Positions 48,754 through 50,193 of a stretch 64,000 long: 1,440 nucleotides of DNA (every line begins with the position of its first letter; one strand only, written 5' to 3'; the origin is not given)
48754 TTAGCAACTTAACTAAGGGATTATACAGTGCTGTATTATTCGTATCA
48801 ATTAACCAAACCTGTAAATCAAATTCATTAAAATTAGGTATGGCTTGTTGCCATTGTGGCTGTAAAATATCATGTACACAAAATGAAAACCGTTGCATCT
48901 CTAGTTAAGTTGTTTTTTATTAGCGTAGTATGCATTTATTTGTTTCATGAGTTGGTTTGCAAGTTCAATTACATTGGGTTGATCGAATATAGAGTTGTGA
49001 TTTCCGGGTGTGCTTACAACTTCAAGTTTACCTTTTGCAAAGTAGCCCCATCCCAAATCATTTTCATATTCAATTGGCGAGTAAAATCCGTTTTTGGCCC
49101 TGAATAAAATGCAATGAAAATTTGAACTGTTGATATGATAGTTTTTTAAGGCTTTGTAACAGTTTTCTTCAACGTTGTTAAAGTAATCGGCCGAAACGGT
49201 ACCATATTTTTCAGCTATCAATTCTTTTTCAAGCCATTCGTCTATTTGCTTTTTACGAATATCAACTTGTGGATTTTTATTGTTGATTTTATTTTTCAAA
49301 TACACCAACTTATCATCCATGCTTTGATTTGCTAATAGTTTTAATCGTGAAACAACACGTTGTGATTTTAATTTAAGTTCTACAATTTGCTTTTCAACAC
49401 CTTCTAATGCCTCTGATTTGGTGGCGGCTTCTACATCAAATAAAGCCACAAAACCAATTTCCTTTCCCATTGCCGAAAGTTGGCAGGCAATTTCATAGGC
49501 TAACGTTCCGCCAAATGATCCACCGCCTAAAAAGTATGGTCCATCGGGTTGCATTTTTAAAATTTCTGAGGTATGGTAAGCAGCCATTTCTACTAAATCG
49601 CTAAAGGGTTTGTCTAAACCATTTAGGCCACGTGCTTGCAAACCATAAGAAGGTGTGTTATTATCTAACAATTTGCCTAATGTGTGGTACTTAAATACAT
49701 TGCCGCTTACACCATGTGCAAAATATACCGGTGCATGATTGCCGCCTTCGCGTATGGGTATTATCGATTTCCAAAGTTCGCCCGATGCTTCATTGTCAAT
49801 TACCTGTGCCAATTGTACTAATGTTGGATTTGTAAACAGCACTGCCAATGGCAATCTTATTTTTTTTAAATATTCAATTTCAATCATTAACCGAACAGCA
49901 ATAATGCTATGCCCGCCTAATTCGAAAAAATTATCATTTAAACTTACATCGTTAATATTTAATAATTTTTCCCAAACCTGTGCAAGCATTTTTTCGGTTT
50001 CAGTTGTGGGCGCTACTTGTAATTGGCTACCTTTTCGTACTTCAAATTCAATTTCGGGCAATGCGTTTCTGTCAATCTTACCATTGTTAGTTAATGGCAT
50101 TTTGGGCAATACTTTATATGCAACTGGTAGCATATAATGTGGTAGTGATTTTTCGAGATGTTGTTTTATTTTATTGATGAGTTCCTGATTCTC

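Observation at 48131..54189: Minimal NRPS cluster: one C-A(MT)-T-TE module co-transcribed with its own Sfp-type PPTase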

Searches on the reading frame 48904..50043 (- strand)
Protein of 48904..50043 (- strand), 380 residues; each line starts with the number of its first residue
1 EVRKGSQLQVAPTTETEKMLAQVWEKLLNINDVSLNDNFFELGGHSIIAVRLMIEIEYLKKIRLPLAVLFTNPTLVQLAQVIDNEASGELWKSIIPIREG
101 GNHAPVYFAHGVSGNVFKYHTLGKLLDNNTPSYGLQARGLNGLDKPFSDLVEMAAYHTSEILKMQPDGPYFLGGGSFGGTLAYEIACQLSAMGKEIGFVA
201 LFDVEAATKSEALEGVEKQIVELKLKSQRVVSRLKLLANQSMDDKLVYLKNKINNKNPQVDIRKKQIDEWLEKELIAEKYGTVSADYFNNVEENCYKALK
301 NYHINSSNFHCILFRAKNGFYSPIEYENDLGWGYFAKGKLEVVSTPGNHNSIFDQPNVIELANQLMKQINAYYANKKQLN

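Call 27: find_homologous_proteins(query=window:48904-50043:-, max_evalue=1e-20)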
Query seq(380 aa) (380 aa): 101 proteins with E <= 1e-20 among 5736 candidates.
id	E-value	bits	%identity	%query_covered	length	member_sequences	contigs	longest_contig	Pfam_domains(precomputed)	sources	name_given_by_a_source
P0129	3.0e-141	489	60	98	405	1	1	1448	PF00550.32,PF00975.27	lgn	-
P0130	1.1e-102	362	64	66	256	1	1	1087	PF00975.27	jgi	jgi:thioesterase domain-containing protein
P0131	1.6e-101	358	47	91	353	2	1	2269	PF00550.32,PF00975.27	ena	-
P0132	5.6e-87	310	46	82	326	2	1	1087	PF00975.27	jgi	jgi:thioesterase domain-containing protein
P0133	2.5e-68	249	45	72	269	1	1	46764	PF00975.27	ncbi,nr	ncbi:MAG: hypothetical protein IPK10_09955 [Bacteroidetes bacterium]|nr:hypothetical protein [Bacter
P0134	3.7e-68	248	56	52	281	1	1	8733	PF00550.32,PF00975.27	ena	-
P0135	4.7e-62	228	36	94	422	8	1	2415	PF00550.32,PF00975.27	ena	-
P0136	5.1e-61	225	35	98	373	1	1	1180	PF00550.32,PF12697.14,PF00561.27,PF00975.27,PF23297.2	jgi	jgi:thioesterase domain-containing protein/acyl carrier protein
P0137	7.7e-60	221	36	95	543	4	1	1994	PF00550.32,PF13193.13,PF00975.27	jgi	jgi:aspartate racemase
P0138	2.8e-59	219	33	98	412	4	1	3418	PF00550.32,PF00561.27,PF00975.27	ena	-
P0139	4.7e-58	215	47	58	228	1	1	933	PF00975.27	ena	-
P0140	2.0e-57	213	35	94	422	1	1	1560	PF00550.32,PF12697.14,PF00561.27,PF00975.27,PF12146.16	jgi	jgi:thioesterase domain-containing protein/acyl carrier protein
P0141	1.1e-56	211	35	96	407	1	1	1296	PF00550.32,PF00561.27,PF00975.27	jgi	jgi:thioesterase domain-containing protein/acyl carrier protein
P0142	5.9e-56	208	36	94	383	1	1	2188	PF00550.32,PF00975.27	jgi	jgi:thioesterase domain-containing protein/acyl carrier protein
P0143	1.9e-55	207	35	95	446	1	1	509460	PF00550.32,PF12697.14,PF00561.27,PF00975.27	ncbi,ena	-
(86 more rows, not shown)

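Call 36: find_encoding_contigs(protein=P0133, flank=10000, max_places=2)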
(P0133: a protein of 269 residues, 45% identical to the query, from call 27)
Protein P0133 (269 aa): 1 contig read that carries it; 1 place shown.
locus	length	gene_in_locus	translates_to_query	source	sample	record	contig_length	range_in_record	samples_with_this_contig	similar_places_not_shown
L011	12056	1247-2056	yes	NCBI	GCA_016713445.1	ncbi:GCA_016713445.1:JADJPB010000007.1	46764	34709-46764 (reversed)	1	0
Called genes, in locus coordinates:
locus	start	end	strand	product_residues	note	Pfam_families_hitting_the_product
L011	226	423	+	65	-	-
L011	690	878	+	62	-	-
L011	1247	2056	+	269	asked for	PF00975:Thioesterase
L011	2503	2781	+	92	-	PF01648:ACPS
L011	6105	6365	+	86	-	-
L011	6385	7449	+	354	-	-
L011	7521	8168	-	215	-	-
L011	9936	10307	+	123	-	PF13366:PDDEXK_3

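Call 49: find_related_loci(query=A1, collection=metagenome_contigs, flank=10000)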
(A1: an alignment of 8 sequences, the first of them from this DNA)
Query A1 (367 aa) in metagenome_contigs; peptide patterns used: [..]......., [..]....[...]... (x = any residue, [..] = any of these).
368 stretches matched a pattern; 230 encode a relative of the query (tblastn E <= 1e-3); the best 80 are kept; 80 distinct loci.
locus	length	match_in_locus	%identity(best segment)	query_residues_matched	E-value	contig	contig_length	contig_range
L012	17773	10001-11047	47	1-349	1e-109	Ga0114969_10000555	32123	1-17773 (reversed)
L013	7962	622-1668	47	1-349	9e-110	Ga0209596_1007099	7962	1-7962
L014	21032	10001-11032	48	1-349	3e-107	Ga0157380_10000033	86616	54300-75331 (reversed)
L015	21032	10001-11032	48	1-349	3e-107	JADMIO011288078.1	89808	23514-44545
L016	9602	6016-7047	48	1-349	3e-106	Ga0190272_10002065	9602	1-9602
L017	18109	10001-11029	46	4-352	2e-105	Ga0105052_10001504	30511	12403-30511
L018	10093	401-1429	46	1-349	3e-104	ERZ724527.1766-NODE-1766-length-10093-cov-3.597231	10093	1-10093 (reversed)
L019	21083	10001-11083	46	1-361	2e-102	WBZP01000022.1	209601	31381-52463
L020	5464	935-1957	46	4-350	5e-98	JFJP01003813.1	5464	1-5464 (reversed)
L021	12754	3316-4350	42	1-357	6e-75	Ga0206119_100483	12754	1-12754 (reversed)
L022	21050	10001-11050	35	1-362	4e-70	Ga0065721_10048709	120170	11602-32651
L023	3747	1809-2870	36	1-364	2e-69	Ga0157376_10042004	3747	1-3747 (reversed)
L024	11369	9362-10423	38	1-364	2e-68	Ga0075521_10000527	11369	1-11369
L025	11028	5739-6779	36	1-357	3e-68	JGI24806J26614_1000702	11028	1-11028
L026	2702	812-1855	36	2-357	6e-69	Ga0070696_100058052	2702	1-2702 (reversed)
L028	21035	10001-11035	38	1-357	1e-67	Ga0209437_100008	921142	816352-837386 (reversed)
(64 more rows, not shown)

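Call 54: search_protein_families(library=pfam, proteins=[L014:60-1334:-, L014:1348-4104:-, L014:4256-6286:+, L014:7040-11074:+, L014:11079-11816:+, L014:11825-12895:-, L014:12919-13635:-, L014:13789-14664:+, L014:14730-15932:+], max_evalue=0.00001)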
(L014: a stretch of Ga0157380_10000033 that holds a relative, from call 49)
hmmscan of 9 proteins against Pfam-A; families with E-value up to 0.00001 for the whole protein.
L014:60-1334:- (424 aa): 3 families
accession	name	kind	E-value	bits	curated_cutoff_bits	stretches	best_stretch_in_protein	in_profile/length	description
PF00198.28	2-oxoacid_dh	-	5e-87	291.6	23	1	184-411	3-231/232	2-oxoacid dehydrogenases acyltransferase (catalytic domain)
PF00364.28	Biotin_lipoyl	-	5.9e-17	61.7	22.1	1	3-75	1-73/73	Biotin-requiring enzyme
PF02817.22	E3_binding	-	5.6e-10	39.7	23.7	1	125-157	4-36/36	e3 binding domain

L014:1348-4104:- (918 aa): 4 families
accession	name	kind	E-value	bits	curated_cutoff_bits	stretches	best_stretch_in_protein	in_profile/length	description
PF00676.26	E1_dh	-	3.1e-50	171.3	22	1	189-507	6-298/300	Dehydrogenase E1 component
PF02779.29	Transket_pyr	-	9.9e-45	152.7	27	1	577-769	3-173/174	Transketolase, pyrimidine binding domain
PF16870.10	OxoGdeHyase_C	-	2.9e-41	141.2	27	1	775-910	2-151/151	2-oxoglutarate dehydrogenase C-terminal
PF16078.10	2-oxogl_dehyd_N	-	8.2e-09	35.3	27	1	12-49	2-39/41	2-oxoglutarate dehydrogenase N-terminus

L014:4256-6286:+ (676 aa): 2 families
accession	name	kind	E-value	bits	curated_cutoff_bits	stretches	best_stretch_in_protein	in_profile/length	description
PF03190.21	Thioredox_DsbH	-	5.6e-68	228.5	27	1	10-164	2-162/163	Protein of unknown function, DUF255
PF13899.12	Thioredoxin_7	-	1.6e-07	31.8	27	1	30-93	2-65/83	Thioredoxin-like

L014:7040-11074:+ (1344 aa): 5 families
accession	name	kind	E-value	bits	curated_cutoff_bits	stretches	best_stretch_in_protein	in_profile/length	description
PF00501.34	AMP-binding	-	8.7e-84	282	29.9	1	483-830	1-384/384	AMP-binding enzyme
PF00668.25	Condensation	-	1.3e-79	268.5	30.6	1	22-458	5-451/456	Condensation domain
PF00975.26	Thioesterase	-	1.2e-19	71.9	26.4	1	1079-1183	2-106/226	Thioesterase domain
PF00550.31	PP-binding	-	1.3e-15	57.8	20.8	1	994-1054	3-65/67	Phosphopantetheine attachment site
PF13193.12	AMP-binding_C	-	1.9e-12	48.4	24.5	1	889-964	1-76/76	AMP-binding enzyme C-terminal domain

L014:11079-11816:+ (245 aa): 2 families
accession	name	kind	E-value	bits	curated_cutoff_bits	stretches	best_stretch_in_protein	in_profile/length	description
PF01648.25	ACPS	-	7e-15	55.5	25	1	136-221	2-93/111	4'-phosphopantetheinyl transferase superfamily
PF22624.1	AASDHPPT_N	-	1.1e-09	38.8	27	1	43-124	6-91/100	4'-phosphopantetheinyl transferase, N-terminal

L014:11825-12895:- (356 aa): 2 families
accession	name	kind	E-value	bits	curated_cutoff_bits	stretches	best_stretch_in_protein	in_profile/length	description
PF02518.31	HATPase_c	-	8.6e-29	100.7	26.4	1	245-354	2-109/111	Histidine kinase-, DNA gyrase B-, and HSP90-like ATPase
PF00512.31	HisKA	-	4.8e-14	52.6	26.9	1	131-197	2-66/66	His Kinase A (phospho-acceptor) domain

L014:12919-13635:- (238 aa): 2 families
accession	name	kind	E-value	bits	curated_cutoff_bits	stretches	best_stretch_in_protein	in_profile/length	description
PF00072.30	Response_reg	-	6e-30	104.1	30.2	1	20-132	1-111/111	Response regulator receiver domain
PF00486.34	Trans_reg_C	-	5.8e-25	87.6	26.2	1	166-236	2-77/77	Transcriptional regulatory protein, C terminal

L014:13789-14664:+ (291 aa): 3 families
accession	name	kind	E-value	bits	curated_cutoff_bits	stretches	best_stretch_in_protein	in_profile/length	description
PF12849.12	PBP_like_2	-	3.7e-50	171.6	27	1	38-275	10-266/267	PBP superfamily domain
PF12727.12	PBP_like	-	3.8e-12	46.2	27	1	57-211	2-149/193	PBP superfamily domain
PF13531.11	SBP_bac_11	-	9e-10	39.1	25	1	56-286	17-226/227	Bacterial extracellular solute-binding protein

L014:14730-15932:+ (400 aa): 2 families
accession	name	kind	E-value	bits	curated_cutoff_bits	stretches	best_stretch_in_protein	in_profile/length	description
PF00528.27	BPD_transp_1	-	3.1e-23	82.9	26.4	1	197-394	1-179/184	Binding-protein-dependent transport system inner membrane component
PF12849.12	PBP_like_2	-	8.3e-07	29.5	27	1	53-136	95-187/267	PBP superfamily domain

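Call 70: search_protein_families(library=pfam, proteins=[L028:2313-3809:+, L028:3833-4447:+, L028:4448-5803:+, L028:5833-7059:+, L028:7117-8301:+, L028:8399-11053:+, L028:10983-11990:+, L028:11987-13162:+, L028:13704-14648:-, L028:14853-16463:+], max_evalue=0.00001)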
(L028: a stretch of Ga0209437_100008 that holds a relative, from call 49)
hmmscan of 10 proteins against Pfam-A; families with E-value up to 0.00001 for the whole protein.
L028:2313-3809:+ (498 aa): 1 family
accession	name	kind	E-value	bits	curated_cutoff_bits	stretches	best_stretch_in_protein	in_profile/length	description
PF04932.20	Wzy_C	-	1.1e-12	48.4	31.7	1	281-417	5-149/149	O-Antigen ligase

L028:3833-4447:+ (204 aa): 3 families
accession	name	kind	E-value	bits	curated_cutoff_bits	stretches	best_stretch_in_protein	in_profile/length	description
PF00132.30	Hexapep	-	1.4e-15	56.6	27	1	141-175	2-36/36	Bacterial transferase hexapeptide (six repeats)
PF14602.12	Hexapep_2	-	2.4e-13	50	27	1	141-175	2-34/34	Hexapeptide repeat of succinyl-transferase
PF25084.1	LbH_EIF2B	-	2.6e-06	27.8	54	0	140-175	61-95/105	EIF2B subunit epsilon LbH domain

L028:4448-5803:+ (451 aa): 3 families
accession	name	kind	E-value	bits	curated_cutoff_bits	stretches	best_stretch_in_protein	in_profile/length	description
PF13440.11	Polysacc_synt_3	-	6.7e-16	58.8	23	1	31-329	1-291/293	Polysaccharide biosynthesis protein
PF01943.22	Polysacc_synt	-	9.2e-14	51.9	28.2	1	15-278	9-272/274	Polysaccharide biosynthesis protein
PF03023.19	MurJ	-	8.5e-08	31.7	27.4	1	48-425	18-413/451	Lipid II flippase MurJ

L028:5833-7059:+ (408 aa): 3 families
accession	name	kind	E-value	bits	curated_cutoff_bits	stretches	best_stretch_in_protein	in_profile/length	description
PF13692.12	Glyco_trans_1_4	-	2.6e-11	44.4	27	1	230-365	2-142/142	Glycosyl transferases group 1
PF13524.12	Glyco_trans_1_2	-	6.4e-09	36.3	25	1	247-389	6-142/144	Glycosyl transferase-like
PF00534.26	Glycos_transf_1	-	1.1e-06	28.7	26.4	1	229-371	15-163/172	Glycosyl transferases group 1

L028:7117-8301:+ (394 aa): 3 families
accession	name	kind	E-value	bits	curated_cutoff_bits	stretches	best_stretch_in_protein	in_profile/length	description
PF13641.12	Glyco_tranf_2_3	-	1.4e-18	68.2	27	1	50-268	3-228/230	Glycosyltransferase like family 2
PF13632.12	Glyco_trans_2_3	-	1.3e-13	51.6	27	1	134-341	4-192/198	Glycosyl transferase family group 2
PF00535.33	Glycos_transf_2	-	1.6e-07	31.8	23.3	1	52-196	2-146/168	Glycosyl transferase family 2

L028:8399-11053:+ (884 aa): 4 families
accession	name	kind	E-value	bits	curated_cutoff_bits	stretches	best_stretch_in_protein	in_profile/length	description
PF00501.34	AMP-binding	-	9.8e-90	301.5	29.9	1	32-371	3-384/384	AMP-binding enzyme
PF00975.26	Thioesterase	-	1.3e-24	88.1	26.4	1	626-730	2-107/226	Thioesterase domain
PF00550.31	PP-binding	-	1.5e-12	48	20.8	1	541-600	3-64/67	Phosphopantetheine attachment site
PF13193.12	AMP-binding_C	-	1.1e-09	39.5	24.5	1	430-510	1-76/76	AMP-binding enzyme C-terminal domain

L028:10983-11990:+ (335 aa): 3 families
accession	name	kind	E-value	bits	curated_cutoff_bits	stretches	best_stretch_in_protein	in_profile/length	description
PF00535.33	Glycos_transf_2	-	5.8e-26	91.8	23.3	1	35-203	1-162/168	Glycosyl transferase family 2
PF13641.12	Glyco_tranf_2_3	-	7.2e-08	33.2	27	1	34-266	3-226/230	Glycosyltransferase like family 2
PF10111.15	Glyco_tranf_2_2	-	9e-08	32.4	27.3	1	46-153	15-131/276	Glycosyltransferase like family 2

L028:11987-13162:+ (391 aa): 4 families
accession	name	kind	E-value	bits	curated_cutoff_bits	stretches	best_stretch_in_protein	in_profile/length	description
PF00535.33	Glycos_transf_2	-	4.5e-16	59.7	23.3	1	52-213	2-164/168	Glycosyl transferase family 2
PF13641.12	Glyco_tranf_2_3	-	5.4e-15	56.5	27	1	48-263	1-226/230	Glycosyltransferase like family 2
PF13632.12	Glyco_trans_2_3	-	2.8e-10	40.8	27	1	131-329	3-183/198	Glycosyl transferase family group 2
PF13506.12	Glyco_transf_21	-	3.5e-07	30.3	21.7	0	113-263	17-171/174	Glycosyl transferase family 21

L028:13704-14648:- (314 aa): 5 families
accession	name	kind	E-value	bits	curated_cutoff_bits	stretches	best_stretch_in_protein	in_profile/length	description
PF00583.31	Acetyltransf_1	-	1.6e-17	64.3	20.7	1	184-293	6-116/116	Acetyltransferase (GNAT) family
PF13508.13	Acetyltransf_7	-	1.6e-12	48.1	27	1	212-295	3-84/84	Acetyltransferase (GNAT) domain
PF12802.13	MarR_2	-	2.1e-10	41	27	1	38-94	3-60/61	MarR family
PF13673.13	Acetyltransf_10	-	2.9e-09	37.4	23.6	1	201-298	20-112/128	Acetyltransferase (GNAT) domain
PF08445.16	FR47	-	4.9e-06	26.9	22.1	1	232-296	18-80/86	FR47-like protein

L028:14853-16463:+ (536 aa): 1 family
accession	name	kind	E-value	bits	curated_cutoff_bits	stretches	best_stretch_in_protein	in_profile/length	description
PF00999.27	Na_H_Exchanger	-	8.1e-55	186.6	26.2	1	14-406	3-373/375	Sodium/hydrogen exchanger, transmembrane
